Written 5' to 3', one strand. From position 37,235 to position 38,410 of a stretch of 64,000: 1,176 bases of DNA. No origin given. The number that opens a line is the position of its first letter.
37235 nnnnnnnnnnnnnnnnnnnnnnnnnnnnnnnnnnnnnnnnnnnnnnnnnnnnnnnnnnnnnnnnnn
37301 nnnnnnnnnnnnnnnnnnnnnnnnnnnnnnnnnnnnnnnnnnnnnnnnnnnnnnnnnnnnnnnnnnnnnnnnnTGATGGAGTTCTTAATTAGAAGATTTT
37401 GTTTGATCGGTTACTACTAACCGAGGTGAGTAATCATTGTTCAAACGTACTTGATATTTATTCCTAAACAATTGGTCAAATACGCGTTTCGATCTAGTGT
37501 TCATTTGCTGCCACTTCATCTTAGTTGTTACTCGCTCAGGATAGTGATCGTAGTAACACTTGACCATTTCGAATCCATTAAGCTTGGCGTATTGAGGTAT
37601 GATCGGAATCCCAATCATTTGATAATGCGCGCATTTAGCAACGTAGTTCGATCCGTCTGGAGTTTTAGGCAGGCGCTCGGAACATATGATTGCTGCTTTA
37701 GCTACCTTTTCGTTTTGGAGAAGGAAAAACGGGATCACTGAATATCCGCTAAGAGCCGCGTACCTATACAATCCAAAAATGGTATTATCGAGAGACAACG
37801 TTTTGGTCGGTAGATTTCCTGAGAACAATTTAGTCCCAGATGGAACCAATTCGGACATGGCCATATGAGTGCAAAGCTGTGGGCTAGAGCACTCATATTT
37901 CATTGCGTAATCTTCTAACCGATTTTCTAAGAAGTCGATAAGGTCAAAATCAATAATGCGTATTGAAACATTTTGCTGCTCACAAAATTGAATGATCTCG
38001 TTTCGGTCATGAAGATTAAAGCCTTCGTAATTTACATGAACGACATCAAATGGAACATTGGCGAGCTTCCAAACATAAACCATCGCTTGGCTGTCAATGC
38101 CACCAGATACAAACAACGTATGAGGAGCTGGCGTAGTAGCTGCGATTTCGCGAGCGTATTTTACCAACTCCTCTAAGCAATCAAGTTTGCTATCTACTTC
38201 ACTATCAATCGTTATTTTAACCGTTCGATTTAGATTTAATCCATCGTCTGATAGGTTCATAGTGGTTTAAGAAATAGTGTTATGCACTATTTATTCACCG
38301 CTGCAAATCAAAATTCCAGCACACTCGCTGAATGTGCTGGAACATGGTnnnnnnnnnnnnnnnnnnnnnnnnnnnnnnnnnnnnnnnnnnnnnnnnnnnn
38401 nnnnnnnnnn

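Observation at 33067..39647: Tandem duplicated module of a PP-loop ATP pyrophosphatase and an S8 peptidase with a Cys-rich tail, next to vWA and CxxC proteins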

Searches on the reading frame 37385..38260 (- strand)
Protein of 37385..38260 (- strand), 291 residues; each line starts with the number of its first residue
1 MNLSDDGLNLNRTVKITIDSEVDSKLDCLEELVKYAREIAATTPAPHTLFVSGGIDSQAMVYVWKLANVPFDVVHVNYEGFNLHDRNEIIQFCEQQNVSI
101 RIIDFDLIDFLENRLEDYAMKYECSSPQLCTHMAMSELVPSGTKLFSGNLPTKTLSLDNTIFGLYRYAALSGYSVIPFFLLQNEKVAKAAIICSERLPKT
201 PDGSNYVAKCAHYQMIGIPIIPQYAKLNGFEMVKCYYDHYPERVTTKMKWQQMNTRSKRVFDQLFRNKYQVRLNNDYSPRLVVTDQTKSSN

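Call 3: search_protein_families(library=pfam, proteins=[window:37385-38260:-], max_evalue=0.01)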
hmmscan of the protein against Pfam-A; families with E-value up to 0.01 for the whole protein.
window:37385-38260:- (291 aa): 2 families
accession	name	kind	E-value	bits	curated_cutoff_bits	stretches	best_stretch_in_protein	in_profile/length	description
PF01171.26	ATP_bind_3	-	0.0011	19.1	27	1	51-116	6-77/182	PP-loop family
PF06508.19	QueC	-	0.0035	17.3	22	1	50-117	5-73/210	Queuosine biosynthesis protein QueC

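Call 6: search_protein_families(library=phrogs, proteins=[window:37385-38260:-], max_evalue=0.001)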
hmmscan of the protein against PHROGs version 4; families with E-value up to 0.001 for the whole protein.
window:37385-38260:- (291 aa): 0 families

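Call 7: search_protein_families(library=ncbifam, proteins=[window:37385-38260:-], max_evalue=0.01)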
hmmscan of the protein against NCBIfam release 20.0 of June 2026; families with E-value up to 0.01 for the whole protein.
window:37385-38260:- (291 aa): 3 families
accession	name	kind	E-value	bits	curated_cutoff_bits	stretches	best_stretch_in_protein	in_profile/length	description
TIGR02432.1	lysidine_TilS_N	equivalog_domain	0.00037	20.5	93.6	1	51-109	6-70/189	tRNA lysidine(34) synthetase TilS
NF003587.0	PRK05253.1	subfamily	0.0018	17.6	195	0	24-97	7-80/301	sulfate adenylyltransferase subunit CysD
NF005284.0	PRK06801.1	equivalog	0.0042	16.5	406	1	20-100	50-131/286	ketose 1,6-bisphosphate aldolase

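Call 8: search_protein_families(library=padloc, proteins=[window:37385-38260:-], max_evalue=0.01)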
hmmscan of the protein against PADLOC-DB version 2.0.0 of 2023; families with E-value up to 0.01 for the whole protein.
window:37385-38260:- (291 aa): 2 families
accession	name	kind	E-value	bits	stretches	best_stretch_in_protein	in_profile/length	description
PDLC00911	QueC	-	0.00082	17.6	1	48-86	9-47/190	QueC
PDLC02741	PbeC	-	0.0023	14.5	1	250-287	504-539/644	PbeC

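Call 11: search_dna_similar(query=window:37385-38260:-, collection=phages, mode=protein, max_rows=40, max_evalue=0.001)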
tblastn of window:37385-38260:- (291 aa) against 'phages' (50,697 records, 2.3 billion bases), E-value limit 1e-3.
No match.

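Call 14: find_homologous_proteins(query=window:37385-38260:-, max_evalue=0.001)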
Query window:37385-38260:- (291 aa): 65 proteins with E <= 0.001 among 948 candidates.
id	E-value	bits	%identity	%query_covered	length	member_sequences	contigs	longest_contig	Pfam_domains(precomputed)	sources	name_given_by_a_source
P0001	1.0e-195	667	100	100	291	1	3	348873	-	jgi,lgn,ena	-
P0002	3.1e-130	452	67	100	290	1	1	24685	-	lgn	-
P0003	1.8e-122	426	64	99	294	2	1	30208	-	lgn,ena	-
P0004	1.6e-110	387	61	98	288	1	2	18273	-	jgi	jgi:hypothetical protein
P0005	4.9e-101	356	56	97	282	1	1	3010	-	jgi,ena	-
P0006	6.2e-101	356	57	98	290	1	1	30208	PF06508.20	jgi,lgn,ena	-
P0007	1.2e-99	351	54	98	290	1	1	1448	-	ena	-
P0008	4.7e-97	343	53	98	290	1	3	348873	-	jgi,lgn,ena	-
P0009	2.4e-95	337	56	98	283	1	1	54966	PF06508.20,PF01171.27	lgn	-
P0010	3.6e-92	327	52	97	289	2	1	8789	-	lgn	-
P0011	2.4e-89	318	52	97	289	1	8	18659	-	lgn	-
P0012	1.1e-88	316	55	97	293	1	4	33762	PF01171.27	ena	-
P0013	1.2e-87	312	52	96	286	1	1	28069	-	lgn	-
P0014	2.2e-87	311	52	97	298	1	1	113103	PF01171.27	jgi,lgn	jgi:hypothetical protein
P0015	4.9e-87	310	49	98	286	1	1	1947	-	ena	-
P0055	2.7e-36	144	37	81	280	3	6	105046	-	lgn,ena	-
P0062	1.1e-33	135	38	80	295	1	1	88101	-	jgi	jgi:hypothetical protein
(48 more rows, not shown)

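Call 16: find_encoding_contigs(protein=P0014, flank=8000, max_places=2)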
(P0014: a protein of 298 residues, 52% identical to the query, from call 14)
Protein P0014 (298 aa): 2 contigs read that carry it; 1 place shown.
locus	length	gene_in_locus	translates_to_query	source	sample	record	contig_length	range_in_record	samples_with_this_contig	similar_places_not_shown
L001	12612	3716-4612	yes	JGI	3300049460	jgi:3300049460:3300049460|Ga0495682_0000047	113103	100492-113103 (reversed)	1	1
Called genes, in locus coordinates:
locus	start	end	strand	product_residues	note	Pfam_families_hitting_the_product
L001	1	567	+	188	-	?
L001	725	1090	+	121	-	-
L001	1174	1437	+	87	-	-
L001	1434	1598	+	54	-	-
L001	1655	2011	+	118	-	-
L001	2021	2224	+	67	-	-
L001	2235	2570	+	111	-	-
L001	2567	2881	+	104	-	-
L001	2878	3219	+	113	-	-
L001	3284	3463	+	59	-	-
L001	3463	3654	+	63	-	-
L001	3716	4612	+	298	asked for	PF01171:ATP_bind_3 (weak)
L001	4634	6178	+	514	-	PF00082:Peptidase_S8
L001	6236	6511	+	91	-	-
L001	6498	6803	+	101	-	-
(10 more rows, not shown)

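Call 17: find_encoding_contigs(protein=P0055, flank=8000, max_places=2)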
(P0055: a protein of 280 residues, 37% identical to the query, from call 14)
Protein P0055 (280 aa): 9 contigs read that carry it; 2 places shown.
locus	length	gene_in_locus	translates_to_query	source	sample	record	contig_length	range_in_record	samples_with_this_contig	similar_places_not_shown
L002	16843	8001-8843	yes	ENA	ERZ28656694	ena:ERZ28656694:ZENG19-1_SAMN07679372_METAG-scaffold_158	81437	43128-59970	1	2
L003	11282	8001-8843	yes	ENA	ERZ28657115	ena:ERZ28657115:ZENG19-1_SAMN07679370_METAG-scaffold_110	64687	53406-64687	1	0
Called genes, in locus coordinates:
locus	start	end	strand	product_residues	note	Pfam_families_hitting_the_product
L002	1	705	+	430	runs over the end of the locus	-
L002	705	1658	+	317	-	PF01370:Epimerase, PF16363:GDP_Man_Dehyd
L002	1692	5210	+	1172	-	-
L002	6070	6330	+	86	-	PF19668:DUF6171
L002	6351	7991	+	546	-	PF00082:Peptidase_S8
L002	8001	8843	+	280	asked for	-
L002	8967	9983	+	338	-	PF13609:Porin_4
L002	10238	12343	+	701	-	-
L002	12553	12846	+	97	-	-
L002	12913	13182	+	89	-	-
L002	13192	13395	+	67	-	-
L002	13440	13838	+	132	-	-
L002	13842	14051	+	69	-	-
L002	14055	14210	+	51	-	-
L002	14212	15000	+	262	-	PF19420:DDAH_eukar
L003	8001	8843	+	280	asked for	-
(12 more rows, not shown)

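Call 18: find_encoding_contigs(protein=P0062, flank=8000, max_places=2)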
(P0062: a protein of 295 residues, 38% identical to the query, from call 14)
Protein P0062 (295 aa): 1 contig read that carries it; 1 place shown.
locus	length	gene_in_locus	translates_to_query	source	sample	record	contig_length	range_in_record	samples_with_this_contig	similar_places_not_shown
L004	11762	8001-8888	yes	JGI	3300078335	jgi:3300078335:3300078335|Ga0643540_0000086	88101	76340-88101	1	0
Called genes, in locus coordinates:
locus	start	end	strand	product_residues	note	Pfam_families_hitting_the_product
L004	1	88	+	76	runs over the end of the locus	-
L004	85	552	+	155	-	-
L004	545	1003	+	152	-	-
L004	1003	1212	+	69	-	-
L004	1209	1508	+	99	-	-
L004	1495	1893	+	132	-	-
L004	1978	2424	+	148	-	PF05433:Rick_17kDa_Anti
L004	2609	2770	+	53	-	-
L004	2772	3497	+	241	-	-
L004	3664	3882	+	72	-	-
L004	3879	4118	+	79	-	-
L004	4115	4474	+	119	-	-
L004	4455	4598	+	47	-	-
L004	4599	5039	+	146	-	-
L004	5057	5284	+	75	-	-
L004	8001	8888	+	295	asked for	-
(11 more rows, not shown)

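Call 26: predict_structure(alignment_id=A1)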
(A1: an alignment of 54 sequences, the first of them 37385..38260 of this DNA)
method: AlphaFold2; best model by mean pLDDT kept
length: 291 residues; sequences in the alignment: 54
mean_pLDDT: 95.7   pTM: 0.92
mean pLDDT of the five models: 95.7, 95.1, 94.9, 94.0, 93.9
residues with pLDDT >= 90: 270; 70-90: 19; 50-70: 2; < 50: 0
segments of 3 or more residues with pLDDT < 50: none
pLDDT, mean of each block of 10 residues (from residue 1): 95 96 97 99 98 96 99 97 95 98 98 98 98 98 98 93 97 97 96 92 87 98 85 96 98 97 98 96 89 54
secondary structure, 60 per line:
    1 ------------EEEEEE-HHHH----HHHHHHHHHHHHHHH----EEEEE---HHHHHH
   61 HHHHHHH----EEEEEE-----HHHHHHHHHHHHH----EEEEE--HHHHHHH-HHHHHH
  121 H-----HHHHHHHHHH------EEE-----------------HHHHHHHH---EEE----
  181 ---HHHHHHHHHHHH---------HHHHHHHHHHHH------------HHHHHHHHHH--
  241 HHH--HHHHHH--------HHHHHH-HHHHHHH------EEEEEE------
elements in order: E13-18 H20-23 H28-42 E47-51 H55-67 E72-77 H83-95 E100-104 H107-113 H115-121 H127-136 E143-145 H163-170 E174-176 H184-195 H205-216 H229-238 H246-251 H260-265 H267-273 E280-285
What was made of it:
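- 37385..38260 (-): PP-B: 291-aa PP-loop (SGGIDSQ) enzyme. Its fold matches the asparagine-synthetase-B-type synthetase domain, and it has no glutaminase domain. AlphaFold2 pLDDT is 95.7 (call 26).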

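Call 28: search_solved_structures(query=A1, max_evalue=1)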
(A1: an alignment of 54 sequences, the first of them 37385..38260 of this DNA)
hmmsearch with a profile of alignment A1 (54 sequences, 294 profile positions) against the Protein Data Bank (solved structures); distinct sequences matched with E-value up to 1: 1.
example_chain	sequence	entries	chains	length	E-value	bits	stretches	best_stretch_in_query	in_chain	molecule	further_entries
4pbq_A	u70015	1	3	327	0.11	14.9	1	181-242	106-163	Putative TRAP PERIPLASMIC SOLUTE BINDING PROTEIN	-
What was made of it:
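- On Asparagine synthetase B-type (AS-like) amidotransferases and lactam synthetases: The profile finds no PDB chain at E below 0.1 (call 28).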

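Call 36: find_related_loci(query=A1, collection=viral_contigs, flank=6000)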
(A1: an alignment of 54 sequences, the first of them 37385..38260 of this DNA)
Query A1 (291 aa) in viral_contigs; peptide patterns used: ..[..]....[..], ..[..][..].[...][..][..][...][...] (x = any residue, [..] = any of these).
106 stretches matched a pattern; 56 encode a relative of the query (tblastn E <= 1e-3); 55 distinct loci.
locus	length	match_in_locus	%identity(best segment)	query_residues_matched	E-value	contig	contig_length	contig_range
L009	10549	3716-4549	52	1-281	4e-93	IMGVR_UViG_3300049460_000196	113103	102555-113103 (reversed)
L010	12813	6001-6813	39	1-270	1e-53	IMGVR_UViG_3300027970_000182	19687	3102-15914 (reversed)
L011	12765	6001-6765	40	29-278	8e-54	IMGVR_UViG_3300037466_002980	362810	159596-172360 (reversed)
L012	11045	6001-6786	38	11-270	3e-53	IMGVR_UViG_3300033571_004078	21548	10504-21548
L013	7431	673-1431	37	19-275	2e-52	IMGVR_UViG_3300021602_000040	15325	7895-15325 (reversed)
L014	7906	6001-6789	37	11-274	2e-52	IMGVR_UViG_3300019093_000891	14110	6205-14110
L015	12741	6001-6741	39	39-286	3e-52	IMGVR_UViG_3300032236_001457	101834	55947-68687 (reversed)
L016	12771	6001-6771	39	8-270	1e-51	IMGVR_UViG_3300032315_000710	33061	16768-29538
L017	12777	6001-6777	41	29-270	2e-51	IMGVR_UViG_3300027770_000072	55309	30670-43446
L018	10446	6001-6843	35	2-273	2e-50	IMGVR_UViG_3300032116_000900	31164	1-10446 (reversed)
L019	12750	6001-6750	40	29-281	1e-51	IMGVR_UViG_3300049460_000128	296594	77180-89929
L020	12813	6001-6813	36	15-286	2e-49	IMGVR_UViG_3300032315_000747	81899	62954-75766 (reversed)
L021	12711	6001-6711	39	39-274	5e-48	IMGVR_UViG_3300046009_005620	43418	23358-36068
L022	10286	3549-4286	38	20-271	5e-48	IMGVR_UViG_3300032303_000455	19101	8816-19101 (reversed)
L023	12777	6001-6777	38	10-266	2e-48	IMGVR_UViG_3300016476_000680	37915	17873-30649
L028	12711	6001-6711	36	39-266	1e-41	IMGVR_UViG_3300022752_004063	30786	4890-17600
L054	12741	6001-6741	27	10-234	5e-11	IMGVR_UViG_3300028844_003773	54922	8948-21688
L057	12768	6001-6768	26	3-234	2e-11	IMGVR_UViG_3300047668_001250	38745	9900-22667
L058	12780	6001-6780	26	3-238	2e-11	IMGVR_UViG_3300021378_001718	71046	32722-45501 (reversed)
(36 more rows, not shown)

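Call 40: search_dna_similar(query=L058:5944-6945:+, collection=phages, mode=protein, max_rows=25, max_evalue=0.001)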
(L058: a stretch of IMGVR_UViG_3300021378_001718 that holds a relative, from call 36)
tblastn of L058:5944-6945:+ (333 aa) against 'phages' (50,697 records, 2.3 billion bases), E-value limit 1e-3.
No match.

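Call 42: find_related_loci(query=A1, collection=genome_contigs, flank=8000)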
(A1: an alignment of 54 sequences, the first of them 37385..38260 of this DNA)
Query A1 (291 aa) in genome_contigs; peptide patterns used: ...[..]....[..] (x = any residue, [..] = any of these).
22 stretches matched a pattern; 2 encode a relative of the query (tblastn E <= 1e-3); 2 distinct loci.
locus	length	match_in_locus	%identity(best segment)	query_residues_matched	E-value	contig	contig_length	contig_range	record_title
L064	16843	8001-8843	26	9-276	2e-18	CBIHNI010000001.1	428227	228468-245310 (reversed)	MAG TPA_asm: uncultured Bdellovibrio sp. isolate SRR18156191_binner23_Refined_23 genome assembly, contig: ERZ27336852.1,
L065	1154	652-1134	26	24-169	3e-9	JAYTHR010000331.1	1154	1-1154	MAG: Bdellovibrionales bacterium isolate GFS_2545 GFS_2545_330, whole genome shotgun sequence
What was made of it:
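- The module is restricted to phages (calls 11, 42) and sits in accessory regions.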
